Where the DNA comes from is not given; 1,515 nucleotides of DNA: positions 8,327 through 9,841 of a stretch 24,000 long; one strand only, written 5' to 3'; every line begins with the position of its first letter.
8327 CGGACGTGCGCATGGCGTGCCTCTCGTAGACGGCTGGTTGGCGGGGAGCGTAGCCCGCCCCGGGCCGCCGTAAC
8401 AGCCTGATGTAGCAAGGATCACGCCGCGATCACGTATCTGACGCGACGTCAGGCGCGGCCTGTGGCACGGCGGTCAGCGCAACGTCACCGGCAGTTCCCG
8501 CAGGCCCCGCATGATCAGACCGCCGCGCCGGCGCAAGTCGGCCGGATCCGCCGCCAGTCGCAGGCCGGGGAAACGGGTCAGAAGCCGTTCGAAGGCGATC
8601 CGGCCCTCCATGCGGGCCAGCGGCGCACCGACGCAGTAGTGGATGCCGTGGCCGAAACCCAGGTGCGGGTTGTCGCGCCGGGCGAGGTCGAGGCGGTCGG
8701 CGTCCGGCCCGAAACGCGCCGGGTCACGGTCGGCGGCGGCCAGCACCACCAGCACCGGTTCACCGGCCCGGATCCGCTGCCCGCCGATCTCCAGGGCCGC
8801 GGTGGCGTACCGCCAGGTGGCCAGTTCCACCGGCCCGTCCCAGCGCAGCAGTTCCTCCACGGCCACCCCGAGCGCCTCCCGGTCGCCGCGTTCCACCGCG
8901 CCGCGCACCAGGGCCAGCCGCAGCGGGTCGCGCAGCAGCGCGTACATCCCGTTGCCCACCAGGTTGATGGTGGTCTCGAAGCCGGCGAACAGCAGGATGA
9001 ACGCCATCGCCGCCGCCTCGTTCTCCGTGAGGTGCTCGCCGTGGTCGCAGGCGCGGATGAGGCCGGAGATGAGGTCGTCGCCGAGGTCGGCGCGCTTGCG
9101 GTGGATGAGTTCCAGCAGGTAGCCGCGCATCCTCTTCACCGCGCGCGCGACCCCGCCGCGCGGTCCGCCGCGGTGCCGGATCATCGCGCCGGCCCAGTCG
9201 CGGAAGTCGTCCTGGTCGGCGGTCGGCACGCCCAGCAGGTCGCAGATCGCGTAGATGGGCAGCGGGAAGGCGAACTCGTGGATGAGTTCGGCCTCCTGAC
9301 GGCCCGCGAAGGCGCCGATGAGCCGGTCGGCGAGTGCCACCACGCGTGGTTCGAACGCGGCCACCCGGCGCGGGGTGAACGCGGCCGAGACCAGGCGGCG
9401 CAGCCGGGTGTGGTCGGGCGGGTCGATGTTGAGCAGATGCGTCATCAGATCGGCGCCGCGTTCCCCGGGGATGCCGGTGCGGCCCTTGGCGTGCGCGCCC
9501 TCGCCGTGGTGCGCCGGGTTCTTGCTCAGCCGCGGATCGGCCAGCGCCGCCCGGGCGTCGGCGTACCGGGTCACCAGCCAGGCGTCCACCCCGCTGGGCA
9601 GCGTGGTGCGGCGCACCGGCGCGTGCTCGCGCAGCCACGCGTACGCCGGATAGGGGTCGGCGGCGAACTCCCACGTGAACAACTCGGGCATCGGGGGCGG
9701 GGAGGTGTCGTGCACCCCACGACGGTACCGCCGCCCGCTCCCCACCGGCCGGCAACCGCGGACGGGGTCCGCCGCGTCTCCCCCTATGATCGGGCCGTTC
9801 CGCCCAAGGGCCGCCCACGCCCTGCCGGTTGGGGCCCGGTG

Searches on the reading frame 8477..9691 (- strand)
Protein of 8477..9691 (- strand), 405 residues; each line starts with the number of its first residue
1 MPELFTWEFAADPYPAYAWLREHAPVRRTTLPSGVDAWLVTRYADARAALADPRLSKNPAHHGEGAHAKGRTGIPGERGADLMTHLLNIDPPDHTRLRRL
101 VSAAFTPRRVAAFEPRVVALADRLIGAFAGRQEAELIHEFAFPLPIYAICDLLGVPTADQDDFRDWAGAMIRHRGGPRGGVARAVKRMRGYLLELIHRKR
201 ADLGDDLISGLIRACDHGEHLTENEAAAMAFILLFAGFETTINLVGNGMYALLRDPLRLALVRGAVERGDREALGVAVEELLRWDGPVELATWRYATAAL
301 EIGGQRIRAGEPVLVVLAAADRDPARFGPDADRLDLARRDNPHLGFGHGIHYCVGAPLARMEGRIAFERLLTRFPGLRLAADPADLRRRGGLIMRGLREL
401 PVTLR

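Call 7: search_protein_families(library=pfam, proteins=[window:8477-9691:-], max_evalue=0.01)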
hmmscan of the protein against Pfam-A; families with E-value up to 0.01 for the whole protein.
window:8477-9691:- (405 aa): 1 family
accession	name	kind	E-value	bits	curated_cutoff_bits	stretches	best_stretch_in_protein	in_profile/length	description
PF00067.27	p450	-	8.3e-24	84.6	22.8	1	182-374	210-432/462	Cytochrome P450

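Call 8: search_protein_families(library=ncbifam, proteins=[window:8477-9691:-], max_evalue=0.1)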
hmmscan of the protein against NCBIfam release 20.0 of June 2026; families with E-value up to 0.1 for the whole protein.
window:8477-9691:- (405 aa): 8 families
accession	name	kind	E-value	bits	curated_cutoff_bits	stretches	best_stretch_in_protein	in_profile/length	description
NF045816.1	PentlenlactSyn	equivalog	6e-69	232.6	700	1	19-403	21-395/396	pentalenolactone synthase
NF041177.1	Cyp119_Thmprot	equivalog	5e-48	163.7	680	1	35-375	18-341/368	cytochrome P450 Cyp119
TIGR04515.1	P450_rel_GT_act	subfamily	5.9e-46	157.6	343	1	10-403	30-386/386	P450-derived glycosyltransferase activator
TIGR04458.1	CYP450_TxtE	equivalog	6.8e-43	146.8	500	1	9-405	9-403/403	4-nitrotryptophan synthase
TIGR04538.1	P450_cycloAA_1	subfamily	5.6e-35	120.9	500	1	4-400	2-390/395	cytochrome P450, cyclodipeptide synthase-associated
NF041802.1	P450_SolI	exception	2.8e-24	85.3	850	1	86-384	109-405/424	solanimycin biosynthesis cytochrome P450 SolI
NF050147.1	aminopyruv_ApyO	equivalog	3.3e-11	42.5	525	1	86-374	80-393/444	RiPP biosynthesis cytochrome P450 ApyO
NF051859.1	AlbFlvMonOxTrpSyn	equivalog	0.005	15.5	700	0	198-328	231-373/457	bifunctional albaflavenone monooxygenase/terpene synthase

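Call 42: find_homologous_proteins(query=window:8477-9691:-, max_evalue=1e-100)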
Query window:8477-9691:- (405 aa): 2238 proteins with E <= 1e-100 among 8000 candidates; the best 120 are listed.
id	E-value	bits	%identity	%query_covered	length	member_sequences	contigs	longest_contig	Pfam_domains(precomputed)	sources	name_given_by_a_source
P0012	4.6e-268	907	100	100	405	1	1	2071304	PF00067.28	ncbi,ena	-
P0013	1.9e-237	806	90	99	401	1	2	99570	PF00067.28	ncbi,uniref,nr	ncbi:cytochrome P450 [Streptomyces sp. SL13]|uniref:Cytochrome P450 n=1 Tax=Streptantibioticus silvi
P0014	1.1e-215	735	82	100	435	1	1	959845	PF00067.28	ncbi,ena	-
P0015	2.0e-213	727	81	100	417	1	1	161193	PF00067.28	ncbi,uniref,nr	ncbi:cytochrome P450 [Streptomyces sp. PTM05]|uniref:Cytochrome P450 n=1 Tax=Streptantibioticus parm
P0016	2.5e-213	727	81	100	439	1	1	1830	PF00067.28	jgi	jgi:cytochrome P450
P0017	3.8e-213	726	81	100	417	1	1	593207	PF00067.28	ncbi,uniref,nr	ncbi:cytochrome P450 [Streptomyces sp. ICBB 8177]|uniref:cytochrome P450 family protein n=1 Tax=Stre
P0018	4.8e-213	726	81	100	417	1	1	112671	PF00067.28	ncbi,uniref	ncbi:cytochrome P450 [Streptantibioticus parmotrematis]|uniref:cytochrome P450 family protein n=1 Ta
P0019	1.6e-212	724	80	100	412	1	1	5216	PF00067.28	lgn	-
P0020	2.0e-212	724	80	100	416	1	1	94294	PF00067.28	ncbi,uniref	ncbi:cytochrome P450 [Streptomyces sp. NPDC058691]|uniref:cytochrome P450 family protein n=1 Tax=Str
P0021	2.8e-212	723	82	100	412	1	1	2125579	PF00067.28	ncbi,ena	-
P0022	3.7e-212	723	81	100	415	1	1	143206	PF00067.28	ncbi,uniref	ncbi:cytochrome P450 [Kitasatospora sp. NPDC049258]|uniref:cytochrome P450 family protein n=1 Tax=Ki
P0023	1.6e-211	721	80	100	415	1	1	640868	PF00067.28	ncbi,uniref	ncbi:cytochrome P450 [Kitasatospora sp. NPDC002040]|uniref:cytochrome P450 family protein n=1 Tax=Ki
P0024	4.0e-211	720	80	100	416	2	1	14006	PF00067.28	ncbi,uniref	ncbi:cytochrome P450 [Streptomyces sp. NPDC088732]|uniref:cytochrome P450 family protein n=1 Tax=Str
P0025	8.2e-211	718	79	100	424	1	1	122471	PF00067.28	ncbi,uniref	ncbi:cytochrome P450 [Streptomyces sp. NPDC026673]|uniref:cytochrome P450 family protein n=1 Tax=Str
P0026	1.8e-210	717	80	100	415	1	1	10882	PF00067.28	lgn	-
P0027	2.2e-210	717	80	100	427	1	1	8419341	PF00067.28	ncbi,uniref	ncbi:cytochrome P450 family protein [Kitasatospora sp. KL5]|uniref:cytochrome P450 family protein n=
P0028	2.5e-210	717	80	100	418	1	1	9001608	PF00067.28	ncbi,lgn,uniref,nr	ncbi:cytochrome P450 [Kitasatospora sp. NBC_01250]|uniref:cytochrome P450 family protein n=1 Tax=Kit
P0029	2.6e-210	717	80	100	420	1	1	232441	PF00067.28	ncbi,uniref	ncbi:cytochrome P450 [Kitasatospora sp. NPDC096147]|uniref:cytochrome P450 family protein n=1 Tax=Ki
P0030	2.7e-210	717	80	100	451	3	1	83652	PF00067.28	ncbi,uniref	ncbi:cytochrome P450 [Kitasatospora sp. NPDC057223]|uniref:cytochrome P450 family protein n=1 Tax=Ki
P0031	4.2e-210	716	80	100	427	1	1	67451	PF00067.28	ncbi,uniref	ncbi:cytochrome P450 [Kitasatospora sp. NPDC051914]|uniref:cytochrome P450 family protein n=1 Tax=Ki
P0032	6.0e-210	716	79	100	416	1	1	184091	PF00067.28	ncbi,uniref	ncbi:cytochrome P450 [Streptomyces sp. NPDC046977]|uniref:cytochrome P450 family protein n=1 Tax=Str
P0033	6.8e-210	715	80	100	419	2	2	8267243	PF00067.28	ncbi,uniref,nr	ncbi:cytochrome P450 [Kitasatospora gansuensis]|uniref:Cytochrome P450 n=1 Tax=Kitasatospora gansuen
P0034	1.1e-209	715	79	100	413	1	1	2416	PF00067.28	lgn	-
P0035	1.2e-209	715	81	99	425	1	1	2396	PF00067.28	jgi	jgi:cytochrome P450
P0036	1.9e-209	714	80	100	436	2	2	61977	PF00067.28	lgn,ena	-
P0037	2.0e-209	714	80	100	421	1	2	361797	PF00067.28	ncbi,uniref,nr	ncbi:cytochrome P450 family protein [Streptomyces barkulensis]|uniref:cytochrome P450 family protein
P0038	2.4e-209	714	79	100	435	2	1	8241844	PF00067.28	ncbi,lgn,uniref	ncbi:cytochrome P450 [Kitasatospora sp. NBC_00315]|uniref:cytochrome P450 family protein n=1 Tax=Kit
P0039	3.3e-209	713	79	100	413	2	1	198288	PF00067.28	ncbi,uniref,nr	ncbi:cytochrome P450 [Streptomyces sp. AK02-01A]|uniref:cytochrome P450 family protein n=1 Tax=Strep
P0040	3.9e-209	713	79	100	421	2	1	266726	PF00067.28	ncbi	ncbi:cytochrome P450 [Streptomyces sp. NPDC008238]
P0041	3.9e-209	713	79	100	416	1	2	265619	PF00067.28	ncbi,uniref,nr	ncbi:cytochrome P450 [Streptomyces sp. NPDC088354]|uniref:cytochrome P450 family protein n=1 Tax=unc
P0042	4.1e-209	713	79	100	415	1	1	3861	PF00067.28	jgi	jgi:cytochrome P450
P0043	4.9e-209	713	80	100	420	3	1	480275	PF00067.28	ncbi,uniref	ncbi:cytochrome P450 [Kitasatospora sp. NPDC051853]|uniref:cytochrome P450 n=1 Tax=Kitasatospora sp.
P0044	5.0e-209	713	79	100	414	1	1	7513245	PF00067.28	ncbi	ncbi:cytochrome P450 family protein [Streptomyces hebeiensis]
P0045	5.5e-209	712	80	100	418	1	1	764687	PF00067.28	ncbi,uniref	ncbi:cytochrome P450 [Kitasatospora sp. NPDC008050]|uniref:cytochrome P450 family protein n=1 Tax=Ki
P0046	6.8e-209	712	78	99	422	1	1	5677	PF00067.28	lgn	-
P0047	6.8e-209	712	79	100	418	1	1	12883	PF00067.28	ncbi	ncbi:cytochrome P450 family protein [Streptomyces sp. NPDC054933]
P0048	7.1e-209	712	80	100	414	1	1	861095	PF00067.28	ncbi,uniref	ncbi:cytochrome P450 [Streptomyces sp. NPDC095613]|uniref:cytochrome P450 family protein n=1 Tax=Str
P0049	7.5e-209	712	79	100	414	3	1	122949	PF00067.28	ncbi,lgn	ncbi:cytochrome P450 family protein [Streptomyces sp. NPDC001780]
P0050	8.9e-209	712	78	99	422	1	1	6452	PF00067.28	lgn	-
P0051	8.9e-209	712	79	99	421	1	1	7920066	PF00067.28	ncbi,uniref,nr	ncbi:Cytochrome P450 107B1 [Streptomyces sp. S4.7]|uniref:cytochrome P450 family protein n=1 Tax=Str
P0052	9.1e-209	712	79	100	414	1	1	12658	PF00067.28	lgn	-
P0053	9.4e-209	712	79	100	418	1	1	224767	PF00067.28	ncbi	ncbi:cytochrome P450 family protein [Streptomyces sp. NPDC001070]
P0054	1.1e-208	711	78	100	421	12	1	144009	PF00067.28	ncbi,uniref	ncbi:cytochrome P450 family protein [Actinacidiphila sp. bgisy167]|uniref:cytochrome P450 family pro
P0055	1.2e-208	711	79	100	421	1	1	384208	PF00067.28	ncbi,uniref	ncbi:cytochrome P450 [Streptomyces sp. NPDC090127]|uniref:cytochrome P450 family protein n=1 Tax=Str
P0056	1.2e-208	711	78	99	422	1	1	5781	PF00067.28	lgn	-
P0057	1.5e-208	711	80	100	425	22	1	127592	PF00067.28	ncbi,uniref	ncbi:cytochrome P450 [Streptomyces sp. NPDC056463]|uniref:cytochrome P450 family protein n=1 Tax=Str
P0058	1.7e-208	711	79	99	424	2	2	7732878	PF00067.28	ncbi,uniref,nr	ncbi:cytochrome P450 family protein [Kitasatospora kifunensis]|uniref:Cytochrome P450 n=1 Tax=Kitasa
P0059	2.1e-208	711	80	99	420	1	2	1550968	PF00067.28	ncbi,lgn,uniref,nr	ncbi:cytochrome P450 [Kitasatospora paracochleata]|uniref:Cytochrome P450 n=1 Tax=Kitasatospora para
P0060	2.4e-208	710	79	99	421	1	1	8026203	PF00067.28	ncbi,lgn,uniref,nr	ncbi:cytochrome P450 [Streptomyces sp. NBC_01725]|uniref:cytochrome P450 family protein n=1 Tax=Stre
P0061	2.4e-208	710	79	100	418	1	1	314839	PF00067.28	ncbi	ncbi:cytochrome P450 [Streptomyces sp. NPDC020096]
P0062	2.9e-208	710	80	100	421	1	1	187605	PF00067.28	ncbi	ncbi:cytochrome P450 family protein [Streptomyces sp. SS8]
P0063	3.6e-208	710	79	100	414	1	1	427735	PF00067.28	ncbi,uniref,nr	ncbi:cytochrome P450 family protein [Streptomyces sp. NRRL F-5135]|uniref:cytochrome P450 family pro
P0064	3.6e-208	710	79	99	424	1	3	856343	PF00067.28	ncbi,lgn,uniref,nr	ncbi:cytochrome P450 [Kitasatospora sp. GAS204A]|uniref:cytochrome P450 family protein n=1 Tax=uncla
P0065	3.9e-208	710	79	100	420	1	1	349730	PF00067.28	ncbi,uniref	ncbi:cytochrome P450 [Kitasatospora sp. NPDC088346]|uniref:cytochrome P450 family protein n=1 Tax=Ki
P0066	4.0e-208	710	80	99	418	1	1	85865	PF00067.28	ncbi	ncbi:cytochrome P450 family protein [Streptomyces sp. NPDC055815]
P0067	4.3e-208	710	79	99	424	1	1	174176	PF00067.28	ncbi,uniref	ncbi:cytochrome P450 [Kitasatospora sp. GAS1066B]|uniref:cytochrome P450 family protein n=1 Tax=Kita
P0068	4.6e-208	709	79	100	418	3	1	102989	PF00067.28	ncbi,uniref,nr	ncbi:cytochrome P450 family protein [Streptomyces silvisoli]|uniref:Cytochrome P450 n=1 Tax=Streptom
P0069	4.7e-208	709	78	99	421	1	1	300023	PF00067.28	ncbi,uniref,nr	ncbi:cytochrome P450 [Streptomyces sp. IB2014 016-6]|uniref:cytochrome P450 family protein n=1 Tax=S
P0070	5.0e-208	709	80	100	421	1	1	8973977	PF00067.28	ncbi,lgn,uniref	ncbi:cytochrome P450 [Kitasatospora sp. NBC_00374]|uniref:cytochrome P450 family protein n=1 Tax=Kit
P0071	5.3e-208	709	78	100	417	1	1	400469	PF00067.28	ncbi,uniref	ncbi:cytochrome P450 [Kitasatospora sp. NPDC002227]|uniref:cytochrome P450 family protein n=1 Tax=Ki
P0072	5.3e-208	709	79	100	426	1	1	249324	PF00067.28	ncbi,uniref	ncbi:cytochrome P450 [Streptomyces sp. NPDC000594]|uniref:cytochrome P450 family protein n=1 Tax=Str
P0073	5.5e-208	709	80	100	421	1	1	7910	PF00067.28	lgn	-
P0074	5.5e-208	709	80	100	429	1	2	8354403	PF00067.28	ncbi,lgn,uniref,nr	ncbi:cytochrome P450 family protein [Kitasatospora sp. DSM 101779]|uniref:cytochrome P450 family pro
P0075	7.2e-208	709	80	100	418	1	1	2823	PF00067.28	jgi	jgi:cytochrome P450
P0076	7.4e-208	709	79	99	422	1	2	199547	PF00067.28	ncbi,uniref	ncbi:cytochrome P450 [Streptomyces jumonjinensis]|uniref:cytochrome P450 n=1 Tax=Streptomyces jumonj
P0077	8.1e-208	709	79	100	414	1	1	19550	PF00067.28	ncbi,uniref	ncbi:cytochrome P450 [Streptomyces sp. NPDC057638]|uniref:cytochrome P450 family protein n=1 Tax=Str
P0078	1.0e-207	708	79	99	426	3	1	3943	PF00067.28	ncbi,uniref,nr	ncbi:cytochrome P450 family protein [Streptomyces katsurahamanus]|uniref:Cytochrome P450 n=1 Tax=Str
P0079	1.1e-207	708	79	99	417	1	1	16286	PF00067.28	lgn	-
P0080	1.2e-207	708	78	99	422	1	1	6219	PF00067.28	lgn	-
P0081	1.3e-207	708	80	99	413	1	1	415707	PF00067.28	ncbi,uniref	ncbi:cytochrome P450 [Streptomyces sp. NPDC003035]|uniref:cytochrome P450 family protein n=1 Tax=Str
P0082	1.6e-207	708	80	100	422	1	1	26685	PF00067.28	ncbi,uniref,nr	ncbi:cytochrome P450 [Kitasatospora sp. RB6PN24]|uniref:cytochrome P450 family protein n=1 Tax=Kitas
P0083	1.8e-207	707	80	99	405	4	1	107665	PF00067.28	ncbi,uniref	ncbi:cytochrome P450 [Streptomyces desertarenae]|uniref:Cytochrome P450 n=1 Tax=Streptomyces deserta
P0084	2.0e-207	707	78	100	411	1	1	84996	PF00067.28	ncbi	ncbi:cytochrome P450 family protein [Streptomyces sp. NPDC000880]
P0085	2.2e-207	707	78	100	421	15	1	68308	PF00067.28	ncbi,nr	ncbi:cytochrome P450 [Streptomyces sp. PA03-6a]|nr:cytochrome P450 [Streptomyces sp. PA03-6a]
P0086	2.4e-207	707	78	100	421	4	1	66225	PF00067.28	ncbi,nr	ncbi:cytochrome P450 [Streptomyces sp. ME03-5709C]|nr:cytochrome P450 [Streptomyces sp. ME03-5709C]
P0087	2.5e-207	707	79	99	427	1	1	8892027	PF00067.28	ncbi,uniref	ncbi:cytochrome P450 [Streptomyces sp. R44]|uniref:Cytochrome P450 n=1 Tax=Streptomyces sp. R44 TaxI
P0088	2.5e-207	707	79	100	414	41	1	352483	PF00067.28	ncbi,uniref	ncbi:cytochrome P450 [Kitasatospora sp. NPDC059673]|uniref:cytochrome P450 family protein n=1 Tax=Ki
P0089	2.7e-207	707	79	99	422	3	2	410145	PF00067.28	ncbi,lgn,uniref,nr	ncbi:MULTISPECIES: cytochrome P450 family protein [Kitasatospora]|uniref:cytochrome P450 family prot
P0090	2.8e-207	707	78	100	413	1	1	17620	PF00067.28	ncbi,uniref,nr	ncbi:cytochrome P450 [Streptomyces sp. SID3212]|uniref:cytochrome P450 family protein n=1 Tax=Strept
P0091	2.9e-207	707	79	100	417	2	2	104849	PF00067.28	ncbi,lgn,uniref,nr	ncbi:cytochrome P450 [Streptantibioticus rubrisoli]|uniref:Cytochrome P450 n=1 Tax=Streptantibioticu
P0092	3.2e-207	707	78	100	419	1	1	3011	PF00067.28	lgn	-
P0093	3.4e-207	707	78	100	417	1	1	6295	PF00067.28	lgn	-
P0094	3.5e-207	707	78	100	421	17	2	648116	PF00067.28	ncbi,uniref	ncbi:cytochrome P450 [Actinacidiphila glaucinigra]|uniref:cytochrome P450 family protein n=1 Tax=Act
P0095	3.6e-207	706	78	100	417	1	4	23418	PF00067.28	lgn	-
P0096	3.7e-207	706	78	100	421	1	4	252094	PF00067.28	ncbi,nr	ncbi:cytochrome P450 [Streptomyces sp. NPDC001902]|nr:cytochrome P450 [Streptomyces sp. PA03-1a] MDX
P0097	3.8e-207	706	79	100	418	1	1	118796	PF00067.28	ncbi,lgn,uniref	ncbi:cytochrome P450 [Streptomyces sp. NPDC051976]|uniref:cytochrome P450 family protein n=1 Tax=Str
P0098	3.9e-207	706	78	100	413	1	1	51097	PF00067.28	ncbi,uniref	ncbi:cytochrome P450 family protein [Streptomyces sp. SID1121]|uniref:cytochrome P450 family protein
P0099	4.0e-207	706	78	100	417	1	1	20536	PF00067.28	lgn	-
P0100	4.1e-207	706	78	99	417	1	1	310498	PF00067.28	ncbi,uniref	ncbi:cytochrome P450 [Streptomyces sp. NPDC050433]|uniref:cytochrome P450 n=1 Tax=Streptomyces sp. N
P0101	4.1e-207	706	78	100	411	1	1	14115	PF00067.28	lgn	-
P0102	4.2e-207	706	78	100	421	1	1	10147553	PF00067.28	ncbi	ncbi:cytochrome P450 [Streptomyces sp. NBC_00510]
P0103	4.2e-207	706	78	100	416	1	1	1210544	PF00067.28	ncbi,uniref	ncbi:cytochrome P450 [Streptomyces sp. NPDC050504]|uniref:cytochrome P450 n=1 Tax=Streptomyces sp. N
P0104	5.0e-207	706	79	99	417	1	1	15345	PF00067.28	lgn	-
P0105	5.7e-207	706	78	99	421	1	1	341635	PF00067.28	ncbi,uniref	ncbi:cytochrome P450 [Streptomyces niveus]|uniref:cytochrome P450 family protein n=1 Tax=Streptomyce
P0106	5.7e-207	706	79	100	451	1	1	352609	PF00067.28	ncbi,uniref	ncbi:cytochrome P450 family protein [Streptomyces cinereoruber]|uniref:cytochrome P450 family protei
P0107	5.8e-207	706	79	100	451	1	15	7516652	PF00067.28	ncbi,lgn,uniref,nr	ncbi:cytochrome P450 hydroxylase [Streptomyces cinereoruber]|uniref:Cytochrome P450 hydroxylase n=1 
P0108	6.0e-207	706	78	100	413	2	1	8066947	PF00067.28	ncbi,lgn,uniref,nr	ncbi:cytochrome P450 [Streptomyces sp. NBC_01317]|uniref:cytochrome P450 family protein n=1 Tax=Stre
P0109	6.6e-207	706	79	99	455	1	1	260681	PF00067.28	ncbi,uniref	ncbi:cytochrome P450 [Streptomyces sp. NPDC093071]|uniref:cytochrome P450 family protein n=1 Tax=Str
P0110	6.7e-207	706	79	100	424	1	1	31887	PF00067.28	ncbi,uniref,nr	ncbi:cytochrome P450 [Streptomyces sp. ISL-36]|uniref:cytochrome P450 family protein n=1 Tax=Strepto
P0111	6.8e-207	706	78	100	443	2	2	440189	PF00067.28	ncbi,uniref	ncbi:cytochrome P450 [Streptomyces sp. NPDC059651]|uniref:cytochrome P450 family protein n=1 Tax=unc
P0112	6.9e-207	706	79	99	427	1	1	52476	PF00067.28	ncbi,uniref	ncbi:cytochrome P450 [Streptomyces sp. NPDC056944]|uniref:cytochrome P450 family protein n=1 Tax=Str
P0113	6.9e-207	706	78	100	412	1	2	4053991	PF00067.28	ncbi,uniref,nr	ncbi:cytochrome P450 [Streptomyces sp. AV19]|uniref:cytochrome P450 family protein n=1 Tax=Streptomy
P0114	7.0e-207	706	79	100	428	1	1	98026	PF00067.28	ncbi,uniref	ncbi:cytochrome P450 [Streptomyces sp. NPDC085481]|uniref:cytochrome P450 n=1 Tax=Streptomyces sp. N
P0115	7.2e-207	705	78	100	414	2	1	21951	PF00067.28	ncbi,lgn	ncbi:cytochrome P450 family protein [Kitasatospora sp. NPDC004531]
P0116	7.4e-207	705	79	100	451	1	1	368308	PF00067.28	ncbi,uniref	ncbi:cytochrome P450 family protein [Streptomyces cinereoruber]|uniref:cytochrome P450 family protei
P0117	7.5e-207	705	79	100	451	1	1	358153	PF00067.28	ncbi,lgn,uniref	ncbi:cytochrome P450 family protein [Streptomyces cinereoruber]|uniref:cytochrome P450 family protei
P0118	8.2e-207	705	78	99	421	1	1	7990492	PF00067.28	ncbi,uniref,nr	ncbi:cytochrome P450 family protein [Streptomyces niveus]|uniref:Cytochrome n=1 Tax=Streptomyces niv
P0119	8.2e-207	705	78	99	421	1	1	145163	PF00067.28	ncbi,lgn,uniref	ncbi:cytochrome P450 [Streptomyces niveus]|uniref:cytochrome P450 family protein n=1 Tax=Streptomyce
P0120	8.8e-207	705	79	99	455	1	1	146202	PF00067.28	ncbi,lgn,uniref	ncbi:cytochrome P450 family protein [Streptomyces sp. S1]|uniref:cytochrome P450 family protein n=1 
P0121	9.2e-207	705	78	99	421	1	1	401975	PF00067.28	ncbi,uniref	ncbi:cytochrome P450 family protein [Streptomyces niveus]|uniref:cytochrome P450 family protein n=1 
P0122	9.2e-207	705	78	100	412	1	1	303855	PF00067.28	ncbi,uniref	ncbi:cytochrome P450 [Streptomyces sp. NPDC102406]|uniref:cytochrome P450 family protein n=1 Tax=Str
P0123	9.7e-207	705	79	99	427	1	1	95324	PF00067.28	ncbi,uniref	ncbi:cytochrome P450 [Streptomyces sp. NPDC002825]|uniref:cytochrome P450 family protein n=1 Tax=Str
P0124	1.1e-206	705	79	99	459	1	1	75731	PF00067.28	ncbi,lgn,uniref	ncbi:cytochrome P450 family protein [Streptomyces sp. S1]|uniref:cytochrome P450 family protein n=1 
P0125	1.1e-206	705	79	100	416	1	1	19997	PF00067.28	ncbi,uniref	ncbi:cytochrome P450 [Kitasatospora sp. NPDC059571]|uniref:cytochrome P450 family protein n=1 Tax=Ki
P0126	1.2e-206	705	78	100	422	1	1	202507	PF00067.28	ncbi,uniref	ncbi:cytochrome P450 [Streptomyces sp. NPDC051921]|uniref:cytochrome P450 family protein n=1 Tax=Str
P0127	1.5e-206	704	78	100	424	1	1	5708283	PF00067.28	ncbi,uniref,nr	ncbi:cytochrome P450 family protein [Kitasatospora azatica]|uniref:cytochrome P450 family protein n=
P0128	1.5e-206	704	78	99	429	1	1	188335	PF00067.28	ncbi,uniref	ncbi:cytochrome P450 [Streptomyces sp. NPDC050848]|uniref:cytochrome P450 family protein n=1 Tax=Str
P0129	1.6e-206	704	79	99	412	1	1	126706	PF00067.28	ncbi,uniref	ncbi:cytochrome P450 [Streptomyces sp. NPDC057616]|uniref:cytochrome P450 family protein n=1 Tax=Str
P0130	1.6e-206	704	79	99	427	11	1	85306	PF00067.28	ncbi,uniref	ncbi:cytochrome P450 [Streptomyces sp. NPDC059695]|uniref:cytochrome P450 family protein n=1 Tax=Str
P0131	1.9e-206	704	80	99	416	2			PF00067.28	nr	nr:cytochrome P450 [Streptomyces sp. SID5468]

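Call 43: find_encoding_contigs(protein=P0013, flank=3000, max_places=2)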
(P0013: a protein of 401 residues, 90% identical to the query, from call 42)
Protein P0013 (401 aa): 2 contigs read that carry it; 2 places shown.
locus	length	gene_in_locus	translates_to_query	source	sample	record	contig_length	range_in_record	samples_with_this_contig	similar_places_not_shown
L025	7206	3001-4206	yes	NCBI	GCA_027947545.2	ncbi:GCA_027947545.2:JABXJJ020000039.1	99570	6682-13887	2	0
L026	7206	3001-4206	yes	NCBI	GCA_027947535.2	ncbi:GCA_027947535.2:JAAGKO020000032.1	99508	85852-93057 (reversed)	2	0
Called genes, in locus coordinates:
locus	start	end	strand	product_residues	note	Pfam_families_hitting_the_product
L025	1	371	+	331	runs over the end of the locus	PF03819:MazG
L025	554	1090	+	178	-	-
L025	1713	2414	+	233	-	PF04493:Endonuclease_5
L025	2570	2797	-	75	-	-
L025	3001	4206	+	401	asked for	PF00067:p450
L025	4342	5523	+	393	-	PF06737:Transglycosylas, PF01476:LysM (weak)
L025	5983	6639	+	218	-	PF06737:Transglycosylas, PF01476:LysM (weak)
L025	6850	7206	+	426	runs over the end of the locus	PF03952:Enolase_N, PF00113:Enolase_C, PF13378:MR_MLE_C, PF07476:MAAL_C (weak)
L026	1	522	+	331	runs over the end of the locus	PF03819:MazG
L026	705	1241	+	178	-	-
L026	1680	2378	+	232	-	PF04493:Endonuclease_5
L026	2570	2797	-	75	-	-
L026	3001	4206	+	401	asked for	PF00067:p450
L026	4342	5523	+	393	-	PF06737:Transglycosylas, PF01476:LysM (weak)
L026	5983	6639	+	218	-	PF06737:Transglycosylas, PF01476:LysM (weak)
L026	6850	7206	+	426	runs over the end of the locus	PF03952:Enolase_N, PF00113:Enolase_C, PF13378:MR_MLE_C, PF07476:MAAL_C (weak)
